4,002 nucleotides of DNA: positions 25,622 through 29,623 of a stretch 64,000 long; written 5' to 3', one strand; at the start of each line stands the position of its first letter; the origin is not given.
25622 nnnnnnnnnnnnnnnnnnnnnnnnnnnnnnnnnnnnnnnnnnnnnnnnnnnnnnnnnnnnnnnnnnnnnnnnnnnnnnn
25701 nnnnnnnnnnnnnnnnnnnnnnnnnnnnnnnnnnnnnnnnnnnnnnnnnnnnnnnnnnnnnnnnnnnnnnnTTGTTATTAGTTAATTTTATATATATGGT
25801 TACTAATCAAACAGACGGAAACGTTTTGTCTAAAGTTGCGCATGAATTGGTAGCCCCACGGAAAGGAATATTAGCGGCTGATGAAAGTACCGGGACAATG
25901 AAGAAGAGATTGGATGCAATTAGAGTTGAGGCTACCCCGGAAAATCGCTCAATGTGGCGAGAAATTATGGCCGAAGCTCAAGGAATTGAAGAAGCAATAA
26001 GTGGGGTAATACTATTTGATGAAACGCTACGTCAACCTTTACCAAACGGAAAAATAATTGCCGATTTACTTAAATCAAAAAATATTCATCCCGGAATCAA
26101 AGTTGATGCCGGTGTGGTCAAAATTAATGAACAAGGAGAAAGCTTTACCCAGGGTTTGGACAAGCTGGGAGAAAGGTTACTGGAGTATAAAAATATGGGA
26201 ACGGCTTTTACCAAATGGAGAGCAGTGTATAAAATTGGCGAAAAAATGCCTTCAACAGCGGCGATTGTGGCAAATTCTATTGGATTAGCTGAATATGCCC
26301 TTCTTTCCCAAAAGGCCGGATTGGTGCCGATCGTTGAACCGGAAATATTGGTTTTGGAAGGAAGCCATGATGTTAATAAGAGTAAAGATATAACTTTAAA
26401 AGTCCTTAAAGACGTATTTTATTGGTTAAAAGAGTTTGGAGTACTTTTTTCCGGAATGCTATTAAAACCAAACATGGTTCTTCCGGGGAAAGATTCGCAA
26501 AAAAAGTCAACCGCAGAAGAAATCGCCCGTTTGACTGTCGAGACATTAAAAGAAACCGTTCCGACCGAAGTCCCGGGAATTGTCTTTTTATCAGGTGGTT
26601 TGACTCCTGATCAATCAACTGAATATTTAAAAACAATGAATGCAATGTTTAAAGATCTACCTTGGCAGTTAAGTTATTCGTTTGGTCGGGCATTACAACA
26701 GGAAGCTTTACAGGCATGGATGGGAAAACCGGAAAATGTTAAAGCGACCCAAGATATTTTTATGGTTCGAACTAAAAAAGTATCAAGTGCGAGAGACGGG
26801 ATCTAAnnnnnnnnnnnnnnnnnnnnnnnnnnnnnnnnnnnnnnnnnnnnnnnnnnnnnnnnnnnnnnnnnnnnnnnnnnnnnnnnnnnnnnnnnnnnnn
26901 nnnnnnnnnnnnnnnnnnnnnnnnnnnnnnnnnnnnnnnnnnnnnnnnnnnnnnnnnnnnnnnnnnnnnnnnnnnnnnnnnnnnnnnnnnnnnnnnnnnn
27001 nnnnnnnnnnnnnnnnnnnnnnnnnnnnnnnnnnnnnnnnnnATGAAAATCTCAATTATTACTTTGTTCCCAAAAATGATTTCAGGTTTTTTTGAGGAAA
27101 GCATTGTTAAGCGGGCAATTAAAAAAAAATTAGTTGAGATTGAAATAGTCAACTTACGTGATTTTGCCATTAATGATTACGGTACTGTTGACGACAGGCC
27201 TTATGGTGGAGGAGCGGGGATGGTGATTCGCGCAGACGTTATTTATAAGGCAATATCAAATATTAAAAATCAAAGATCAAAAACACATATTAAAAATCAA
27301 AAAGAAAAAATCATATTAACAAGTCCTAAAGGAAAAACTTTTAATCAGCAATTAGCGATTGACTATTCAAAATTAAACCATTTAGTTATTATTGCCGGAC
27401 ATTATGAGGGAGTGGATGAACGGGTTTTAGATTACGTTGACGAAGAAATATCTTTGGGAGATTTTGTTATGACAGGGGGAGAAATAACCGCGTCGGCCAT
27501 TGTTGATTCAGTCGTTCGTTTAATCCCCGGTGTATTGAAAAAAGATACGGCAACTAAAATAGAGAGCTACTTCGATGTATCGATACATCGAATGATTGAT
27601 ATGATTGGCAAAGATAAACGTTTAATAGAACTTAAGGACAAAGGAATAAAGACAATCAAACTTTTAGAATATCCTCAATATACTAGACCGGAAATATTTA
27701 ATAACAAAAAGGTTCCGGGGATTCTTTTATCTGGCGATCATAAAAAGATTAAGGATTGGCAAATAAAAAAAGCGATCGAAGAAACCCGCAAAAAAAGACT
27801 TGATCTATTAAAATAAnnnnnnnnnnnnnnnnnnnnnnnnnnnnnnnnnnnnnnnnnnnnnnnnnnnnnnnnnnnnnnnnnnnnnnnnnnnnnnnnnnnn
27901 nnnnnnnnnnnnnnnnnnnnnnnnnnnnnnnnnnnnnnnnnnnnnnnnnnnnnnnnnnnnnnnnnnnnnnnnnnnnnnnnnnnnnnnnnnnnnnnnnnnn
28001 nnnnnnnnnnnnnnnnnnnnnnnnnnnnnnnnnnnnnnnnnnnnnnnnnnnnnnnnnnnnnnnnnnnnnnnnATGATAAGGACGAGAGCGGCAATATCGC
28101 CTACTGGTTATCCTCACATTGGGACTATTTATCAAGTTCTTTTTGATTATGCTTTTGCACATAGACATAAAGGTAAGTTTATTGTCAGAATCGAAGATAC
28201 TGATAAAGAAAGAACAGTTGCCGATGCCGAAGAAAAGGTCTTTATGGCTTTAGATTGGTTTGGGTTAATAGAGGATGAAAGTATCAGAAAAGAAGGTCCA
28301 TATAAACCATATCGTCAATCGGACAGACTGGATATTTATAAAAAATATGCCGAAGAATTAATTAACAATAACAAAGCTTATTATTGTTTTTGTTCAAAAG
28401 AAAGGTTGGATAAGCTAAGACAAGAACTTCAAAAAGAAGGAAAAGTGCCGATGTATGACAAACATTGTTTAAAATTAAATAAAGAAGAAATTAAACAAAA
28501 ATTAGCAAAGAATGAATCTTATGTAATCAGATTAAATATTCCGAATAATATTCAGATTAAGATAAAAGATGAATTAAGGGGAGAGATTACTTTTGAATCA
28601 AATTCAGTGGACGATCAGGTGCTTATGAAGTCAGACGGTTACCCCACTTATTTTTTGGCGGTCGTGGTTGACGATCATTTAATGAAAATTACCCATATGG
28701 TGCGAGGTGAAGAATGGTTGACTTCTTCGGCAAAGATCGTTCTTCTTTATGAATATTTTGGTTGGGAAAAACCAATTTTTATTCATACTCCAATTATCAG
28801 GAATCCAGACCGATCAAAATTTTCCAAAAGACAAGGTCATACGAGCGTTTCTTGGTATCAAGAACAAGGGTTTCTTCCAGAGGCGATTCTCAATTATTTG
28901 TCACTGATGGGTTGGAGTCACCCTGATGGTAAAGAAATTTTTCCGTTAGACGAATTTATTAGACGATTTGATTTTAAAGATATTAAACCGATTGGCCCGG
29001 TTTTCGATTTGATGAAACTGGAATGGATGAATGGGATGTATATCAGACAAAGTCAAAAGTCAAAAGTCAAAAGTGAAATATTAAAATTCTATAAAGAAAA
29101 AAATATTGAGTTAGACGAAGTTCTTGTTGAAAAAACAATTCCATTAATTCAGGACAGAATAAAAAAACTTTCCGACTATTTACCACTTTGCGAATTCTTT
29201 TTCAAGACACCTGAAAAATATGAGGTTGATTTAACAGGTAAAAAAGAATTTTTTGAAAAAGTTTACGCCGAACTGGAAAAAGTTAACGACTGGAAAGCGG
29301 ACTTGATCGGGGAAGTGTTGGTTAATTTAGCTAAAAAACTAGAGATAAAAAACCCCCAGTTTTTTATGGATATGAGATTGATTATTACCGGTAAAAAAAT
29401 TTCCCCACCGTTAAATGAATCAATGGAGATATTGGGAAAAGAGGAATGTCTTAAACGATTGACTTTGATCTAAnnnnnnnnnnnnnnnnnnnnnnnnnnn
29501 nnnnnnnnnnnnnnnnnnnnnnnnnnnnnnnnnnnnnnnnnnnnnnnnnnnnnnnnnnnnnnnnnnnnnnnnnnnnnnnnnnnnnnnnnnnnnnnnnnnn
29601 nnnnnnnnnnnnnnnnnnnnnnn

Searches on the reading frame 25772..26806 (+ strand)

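Call 80: search_protein_families(library=pfam, proteins=[window:25772-26806:+], max_evalue=0.001)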
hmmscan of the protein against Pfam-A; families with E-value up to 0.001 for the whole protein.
window:25772-26806:+ (344 aa): 1 family
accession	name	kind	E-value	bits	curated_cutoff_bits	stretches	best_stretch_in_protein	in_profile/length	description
PF00274.25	Glycolytic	-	1.1e-120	403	22.2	1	19-343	2-327/349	Fructose-bisphosphate aldolase class-I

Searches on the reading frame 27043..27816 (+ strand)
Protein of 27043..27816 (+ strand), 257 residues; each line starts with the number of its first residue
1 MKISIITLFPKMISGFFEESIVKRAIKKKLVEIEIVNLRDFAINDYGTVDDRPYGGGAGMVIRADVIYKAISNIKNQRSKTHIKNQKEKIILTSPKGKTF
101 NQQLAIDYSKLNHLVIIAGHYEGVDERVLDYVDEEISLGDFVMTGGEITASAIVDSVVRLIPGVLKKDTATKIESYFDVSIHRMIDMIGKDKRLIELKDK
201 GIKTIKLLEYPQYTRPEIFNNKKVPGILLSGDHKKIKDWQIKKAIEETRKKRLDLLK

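Call 80: search_protein_families(library=pfam, proteins=[window:27043-27816:+], max_evalue=0.001)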
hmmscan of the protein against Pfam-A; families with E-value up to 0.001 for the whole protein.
window:27043-27816:+ (257 aa): 1 family
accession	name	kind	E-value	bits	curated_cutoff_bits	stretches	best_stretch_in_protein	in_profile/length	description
PF01746.26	tRNA_m1G_MT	-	3.6e-49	167.6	27.3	1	23-252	2-194/195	tRNA (Guanine-1)-methyltransferase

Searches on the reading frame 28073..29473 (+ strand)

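Call 80: search_protein_families(library=pfam, proteins=[window:28073-29473:+], max_evalue=0.001)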
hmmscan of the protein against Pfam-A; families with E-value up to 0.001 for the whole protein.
window:28073-29473:+ (466 aa): 2 families
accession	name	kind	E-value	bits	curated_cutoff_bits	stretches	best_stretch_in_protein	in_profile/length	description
PF00749.27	tRNA-synt_1c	-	3.1e-102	342.1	23.4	1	2-318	2-314/314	tRNA synthetases class I (E and Q), catalytic domain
PF19269.4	Anticodon_2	-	9.8e-28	97.8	23.6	1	348-464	12-138/141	Anticodon binding domain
